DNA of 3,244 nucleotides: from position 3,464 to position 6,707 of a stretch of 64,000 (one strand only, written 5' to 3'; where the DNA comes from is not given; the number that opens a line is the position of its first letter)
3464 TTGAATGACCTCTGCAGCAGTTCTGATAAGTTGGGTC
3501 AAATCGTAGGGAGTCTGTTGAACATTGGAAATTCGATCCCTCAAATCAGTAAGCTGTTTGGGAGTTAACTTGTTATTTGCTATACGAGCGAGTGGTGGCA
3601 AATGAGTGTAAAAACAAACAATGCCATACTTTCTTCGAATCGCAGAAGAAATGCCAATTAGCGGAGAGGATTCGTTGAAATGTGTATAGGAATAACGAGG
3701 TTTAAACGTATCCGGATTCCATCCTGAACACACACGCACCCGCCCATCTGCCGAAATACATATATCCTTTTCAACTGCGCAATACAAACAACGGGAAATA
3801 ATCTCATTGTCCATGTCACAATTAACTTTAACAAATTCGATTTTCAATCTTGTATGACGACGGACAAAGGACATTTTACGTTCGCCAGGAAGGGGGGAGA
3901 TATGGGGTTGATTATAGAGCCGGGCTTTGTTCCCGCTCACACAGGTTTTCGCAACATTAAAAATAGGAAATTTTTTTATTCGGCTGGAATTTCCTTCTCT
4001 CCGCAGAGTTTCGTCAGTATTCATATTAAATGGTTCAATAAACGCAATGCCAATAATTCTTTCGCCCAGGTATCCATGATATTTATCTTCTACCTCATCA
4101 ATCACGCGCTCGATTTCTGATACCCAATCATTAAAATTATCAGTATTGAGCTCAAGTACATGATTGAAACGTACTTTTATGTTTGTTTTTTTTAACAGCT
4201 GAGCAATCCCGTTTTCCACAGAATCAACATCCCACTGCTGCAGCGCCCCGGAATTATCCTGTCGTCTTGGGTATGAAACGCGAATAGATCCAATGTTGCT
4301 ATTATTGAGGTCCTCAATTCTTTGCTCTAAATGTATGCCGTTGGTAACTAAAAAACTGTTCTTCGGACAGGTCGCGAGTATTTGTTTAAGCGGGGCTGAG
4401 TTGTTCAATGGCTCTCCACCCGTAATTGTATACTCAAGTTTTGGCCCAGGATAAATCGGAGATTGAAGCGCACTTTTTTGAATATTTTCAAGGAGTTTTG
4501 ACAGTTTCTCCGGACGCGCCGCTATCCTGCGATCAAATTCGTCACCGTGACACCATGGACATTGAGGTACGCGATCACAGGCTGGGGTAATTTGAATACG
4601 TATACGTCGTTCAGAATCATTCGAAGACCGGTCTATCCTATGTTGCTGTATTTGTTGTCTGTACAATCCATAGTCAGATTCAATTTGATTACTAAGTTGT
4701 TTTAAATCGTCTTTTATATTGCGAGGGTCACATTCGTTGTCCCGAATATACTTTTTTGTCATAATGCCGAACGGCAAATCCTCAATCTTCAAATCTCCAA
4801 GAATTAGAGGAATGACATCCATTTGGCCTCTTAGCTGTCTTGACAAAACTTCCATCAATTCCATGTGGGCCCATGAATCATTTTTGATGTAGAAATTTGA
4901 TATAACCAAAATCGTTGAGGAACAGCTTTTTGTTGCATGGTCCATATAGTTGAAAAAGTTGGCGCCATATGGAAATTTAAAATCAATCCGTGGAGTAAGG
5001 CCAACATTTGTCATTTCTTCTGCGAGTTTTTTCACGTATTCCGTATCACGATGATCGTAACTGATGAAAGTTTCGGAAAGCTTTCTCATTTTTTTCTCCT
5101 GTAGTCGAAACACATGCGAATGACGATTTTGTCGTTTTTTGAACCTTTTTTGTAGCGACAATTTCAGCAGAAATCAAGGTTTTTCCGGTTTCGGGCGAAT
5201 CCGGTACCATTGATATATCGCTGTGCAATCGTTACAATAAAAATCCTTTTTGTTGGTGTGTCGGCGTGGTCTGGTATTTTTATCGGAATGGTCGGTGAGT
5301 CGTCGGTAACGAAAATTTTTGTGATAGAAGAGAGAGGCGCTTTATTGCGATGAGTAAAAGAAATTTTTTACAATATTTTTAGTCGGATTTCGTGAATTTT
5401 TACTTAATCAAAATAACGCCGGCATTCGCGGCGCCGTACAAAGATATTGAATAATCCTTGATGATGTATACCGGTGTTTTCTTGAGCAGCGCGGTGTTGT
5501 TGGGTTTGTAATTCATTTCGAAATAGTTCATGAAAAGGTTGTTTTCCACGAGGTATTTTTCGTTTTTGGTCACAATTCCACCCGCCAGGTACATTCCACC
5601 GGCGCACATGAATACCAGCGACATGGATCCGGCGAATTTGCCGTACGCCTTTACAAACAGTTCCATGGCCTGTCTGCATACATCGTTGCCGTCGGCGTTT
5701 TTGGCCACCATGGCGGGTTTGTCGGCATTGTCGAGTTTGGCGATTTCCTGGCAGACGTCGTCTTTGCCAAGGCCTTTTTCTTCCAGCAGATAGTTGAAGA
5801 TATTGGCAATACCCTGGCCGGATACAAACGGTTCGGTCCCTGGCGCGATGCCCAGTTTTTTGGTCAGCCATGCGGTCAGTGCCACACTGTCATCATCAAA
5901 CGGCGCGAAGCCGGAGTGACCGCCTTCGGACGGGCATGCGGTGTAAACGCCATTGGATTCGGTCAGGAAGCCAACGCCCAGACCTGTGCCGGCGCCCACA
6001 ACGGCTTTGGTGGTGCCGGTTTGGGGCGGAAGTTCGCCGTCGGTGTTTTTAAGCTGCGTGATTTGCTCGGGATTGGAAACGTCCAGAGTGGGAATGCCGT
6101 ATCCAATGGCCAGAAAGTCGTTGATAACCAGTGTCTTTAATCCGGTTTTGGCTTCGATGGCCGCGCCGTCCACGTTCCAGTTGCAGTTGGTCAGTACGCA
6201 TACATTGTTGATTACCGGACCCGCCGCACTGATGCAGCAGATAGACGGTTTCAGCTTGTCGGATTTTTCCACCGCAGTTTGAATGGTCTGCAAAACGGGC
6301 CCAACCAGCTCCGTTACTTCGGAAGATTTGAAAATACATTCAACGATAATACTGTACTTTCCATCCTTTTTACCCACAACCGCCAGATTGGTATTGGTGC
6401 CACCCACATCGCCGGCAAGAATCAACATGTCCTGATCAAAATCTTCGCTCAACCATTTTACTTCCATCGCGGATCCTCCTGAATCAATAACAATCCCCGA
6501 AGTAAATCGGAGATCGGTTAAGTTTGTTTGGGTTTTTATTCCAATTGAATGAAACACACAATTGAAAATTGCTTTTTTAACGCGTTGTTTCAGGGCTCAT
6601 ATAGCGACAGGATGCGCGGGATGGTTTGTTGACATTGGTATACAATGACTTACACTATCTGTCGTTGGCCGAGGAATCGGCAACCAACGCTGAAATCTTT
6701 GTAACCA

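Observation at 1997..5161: Single-polypeptide TIR / radical SAM / Cys-rich (SPASM-like) / helical-repeat fusion, a candidate novel TIR-based defence or signalling enzyme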

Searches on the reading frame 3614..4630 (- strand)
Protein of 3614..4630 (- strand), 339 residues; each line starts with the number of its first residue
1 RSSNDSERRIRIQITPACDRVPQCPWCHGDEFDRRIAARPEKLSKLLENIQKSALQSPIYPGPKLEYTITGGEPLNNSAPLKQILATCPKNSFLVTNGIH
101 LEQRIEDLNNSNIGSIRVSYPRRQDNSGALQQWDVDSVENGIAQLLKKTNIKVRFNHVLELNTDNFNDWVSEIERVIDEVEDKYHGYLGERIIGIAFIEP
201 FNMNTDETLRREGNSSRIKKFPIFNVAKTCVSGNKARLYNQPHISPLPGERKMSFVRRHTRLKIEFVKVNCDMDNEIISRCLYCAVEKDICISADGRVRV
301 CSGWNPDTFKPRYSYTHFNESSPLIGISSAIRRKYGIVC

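Call 31: search_solved_structures(query=A2, max_evalue=1, show_alignments=3)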
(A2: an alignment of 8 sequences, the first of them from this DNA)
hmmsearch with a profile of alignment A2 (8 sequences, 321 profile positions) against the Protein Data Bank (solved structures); distinct sequences matched with E-value up to 1: 14.
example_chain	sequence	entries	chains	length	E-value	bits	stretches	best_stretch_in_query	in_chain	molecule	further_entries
7tol_A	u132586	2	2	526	5.4e-07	32.4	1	12-125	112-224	glycerol dibiphytanyl glycerol tetraether - macrocyclic archaeol synthase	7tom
1tv7_A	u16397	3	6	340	3.7e-06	29.6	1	5-184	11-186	Molybdenum cofactor biosynthesis protein A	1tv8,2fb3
6y1x_A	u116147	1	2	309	8.4e-06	28.5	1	9-182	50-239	Radical SAM domain protein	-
2fb2_A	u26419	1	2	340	3.9e-05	26.3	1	6-185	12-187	Molybdenum cofactor biosynthesis protein A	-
5wgg_A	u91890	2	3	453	0.00016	24.2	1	12-131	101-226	Radical SAM domain protein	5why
8wm2_A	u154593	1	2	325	0.00018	24.1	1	10-122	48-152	Fe-S radical SAM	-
4m7s_A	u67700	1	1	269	0.0042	19.6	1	10-138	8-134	BtrN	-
4m7t_A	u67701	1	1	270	0.0044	19.5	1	10-138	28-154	BtrN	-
9gm3_A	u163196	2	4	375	0.039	16.4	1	12-128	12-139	ChlB radical SAM domain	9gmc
7vob_C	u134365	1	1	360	0.04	16.4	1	66-120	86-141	Cytosylglucuronate decarboxylase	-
7voc_C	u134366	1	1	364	0.041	16.4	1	66-120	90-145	Cytosylglucuronate decarboxylase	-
1vdx_A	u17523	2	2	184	0.56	12.6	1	138-199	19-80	Hypothetical protein PH0099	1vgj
9c58_D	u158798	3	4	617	0.59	12.6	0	125-168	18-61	AP-3 complex subunit delta-1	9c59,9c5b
9ot1_E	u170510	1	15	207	0.72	12.3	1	175-251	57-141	E3 ubiquitin ligase TRAF3IP2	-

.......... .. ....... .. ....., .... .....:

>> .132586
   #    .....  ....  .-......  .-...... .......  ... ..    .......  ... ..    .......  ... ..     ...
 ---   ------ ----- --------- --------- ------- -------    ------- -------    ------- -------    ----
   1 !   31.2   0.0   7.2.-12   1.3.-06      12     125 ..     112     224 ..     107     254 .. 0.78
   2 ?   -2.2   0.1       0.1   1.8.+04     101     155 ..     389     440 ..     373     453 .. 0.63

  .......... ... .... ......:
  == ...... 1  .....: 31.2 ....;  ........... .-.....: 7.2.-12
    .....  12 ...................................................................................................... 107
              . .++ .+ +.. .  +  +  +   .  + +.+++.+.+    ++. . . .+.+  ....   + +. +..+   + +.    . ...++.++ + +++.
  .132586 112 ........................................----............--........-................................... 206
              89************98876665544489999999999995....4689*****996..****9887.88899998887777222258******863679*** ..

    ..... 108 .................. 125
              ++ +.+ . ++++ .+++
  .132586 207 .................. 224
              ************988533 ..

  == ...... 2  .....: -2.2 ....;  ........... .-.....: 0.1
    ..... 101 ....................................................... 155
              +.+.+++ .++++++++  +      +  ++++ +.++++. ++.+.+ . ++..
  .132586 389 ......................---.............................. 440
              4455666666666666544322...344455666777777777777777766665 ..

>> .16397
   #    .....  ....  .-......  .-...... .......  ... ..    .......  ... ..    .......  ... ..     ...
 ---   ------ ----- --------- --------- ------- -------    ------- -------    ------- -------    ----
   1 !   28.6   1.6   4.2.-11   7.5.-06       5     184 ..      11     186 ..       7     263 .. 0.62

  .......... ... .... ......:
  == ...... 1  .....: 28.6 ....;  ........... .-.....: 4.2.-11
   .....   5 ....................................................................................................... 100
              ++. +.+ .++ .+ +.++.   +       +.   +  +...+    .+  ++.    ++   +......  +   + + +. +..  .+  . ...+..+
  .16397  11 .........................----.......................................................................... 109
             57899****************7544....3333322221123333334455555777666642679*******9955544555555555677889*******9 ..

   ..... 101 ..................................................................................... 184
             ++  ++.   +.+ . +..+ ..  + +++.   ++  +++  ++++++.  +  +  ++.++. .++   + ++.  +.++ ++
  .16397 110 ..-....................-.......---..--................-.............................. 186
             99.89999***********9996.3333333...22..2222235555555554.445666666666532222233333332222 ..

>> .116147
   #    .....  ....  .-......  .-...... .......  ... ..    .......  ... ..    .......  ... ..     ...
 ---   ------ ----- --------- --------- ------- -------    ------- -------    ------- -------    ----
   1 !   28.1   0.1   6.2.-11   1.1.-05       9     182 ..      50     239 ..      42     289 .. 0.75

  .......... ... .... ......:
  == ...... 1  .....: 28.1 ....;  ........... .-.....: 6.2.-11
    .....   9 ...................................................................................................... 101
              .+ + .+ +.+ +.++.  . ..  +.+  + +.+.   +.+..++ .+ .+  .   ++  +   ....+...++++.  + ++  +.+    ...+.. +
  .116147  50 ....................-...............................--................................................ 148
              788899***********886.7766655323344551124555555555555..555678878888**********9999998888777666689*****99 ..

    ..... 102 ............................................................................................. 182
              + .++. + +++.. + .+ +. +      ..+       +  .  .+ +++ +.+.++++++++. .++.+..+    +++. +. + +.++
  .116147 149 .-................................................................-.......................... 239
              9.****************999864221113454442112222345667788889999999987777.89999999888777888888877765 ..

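Call 49: predict_structure(alignment_id=A2)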
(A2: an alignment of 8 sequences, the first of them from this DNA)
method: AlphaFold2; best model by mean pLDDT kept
length: 339 residues; sequences in the alignment: 8
mean_pLDDT: 71.6   pTM: 0.76
mean pLDDT of the five models: 71.6, 71.2, 68.2, 67.1, 65.9
residues with pLDDT >= 90: 50; 70-90: 151; 50-70: 85; < 50: 53
segments of 3 or more residues with pLDDT < 50: 1-7, 27-29, 126-130, 204-210, 213-217, 244-248, 272-287, 336-339
pLDDT, mean of each block of 10 residues (from residue 1): 47 69 52 66 85 76 74 76 85 85 92 88 52 75 95 87 74 90 91 87 49 49 81 74 51 82 81 42 51 75 59 68 73 55
secondary structure, 60 per line:
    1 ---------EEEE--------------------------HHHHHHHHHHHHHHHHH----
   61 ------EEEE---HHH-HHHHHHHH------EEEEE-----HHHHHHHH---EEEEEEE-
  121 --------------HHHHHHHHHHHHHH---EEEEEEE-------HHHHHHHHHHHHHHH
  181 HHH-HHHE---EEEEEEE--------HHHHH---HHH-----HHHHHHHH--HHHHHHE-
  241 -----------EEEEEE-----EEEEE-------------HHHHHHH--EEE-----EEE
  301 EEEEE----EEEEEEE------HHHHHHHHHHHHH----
elements in order: E10-13 H40-56 E67-70 H78-85 E92-96 H102-109 E113-119 H135-148 E152-158 H166-183 E192-198 H207-211 H223-230 H233-238 E252-257 E263-267 H281-287 E290-292 E298-305 E310-316 H323-335

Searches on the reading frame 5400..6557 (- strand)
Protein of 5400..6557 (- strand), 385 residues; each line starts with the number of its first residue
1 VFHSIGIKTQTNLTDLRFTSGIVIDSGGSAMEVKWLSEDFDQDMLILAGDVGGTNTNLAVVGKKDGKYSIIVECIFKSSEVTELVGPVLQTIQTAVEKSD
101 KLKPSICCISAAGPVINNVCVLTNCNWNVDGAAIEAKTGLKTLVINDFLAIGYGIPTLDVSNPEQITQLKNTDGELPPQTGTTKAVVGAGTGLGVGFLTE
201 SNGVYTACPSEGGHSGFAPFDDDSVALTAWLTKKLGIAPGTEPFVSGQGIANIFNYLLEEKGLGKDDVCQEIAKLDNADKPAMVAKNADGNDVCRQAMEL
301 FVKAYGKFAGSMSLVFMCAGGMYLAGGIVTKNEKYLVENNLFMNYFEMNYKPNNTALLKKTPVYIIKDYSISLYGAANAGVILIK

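Call 19: search_protein_families(library=pfam, proteins=[window:5400-6557:-], max_evalue=0.01)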
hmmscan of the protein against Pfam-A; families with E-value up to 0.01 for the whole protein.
window:5400-6557:- (385 aa): 1 family
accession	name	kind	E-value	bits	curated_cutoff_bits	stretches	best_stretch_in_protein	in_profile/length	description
PF02685.22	Glucokinase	-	2.2e-67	227.8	22.1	1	47-378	1-309/314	Glucokinase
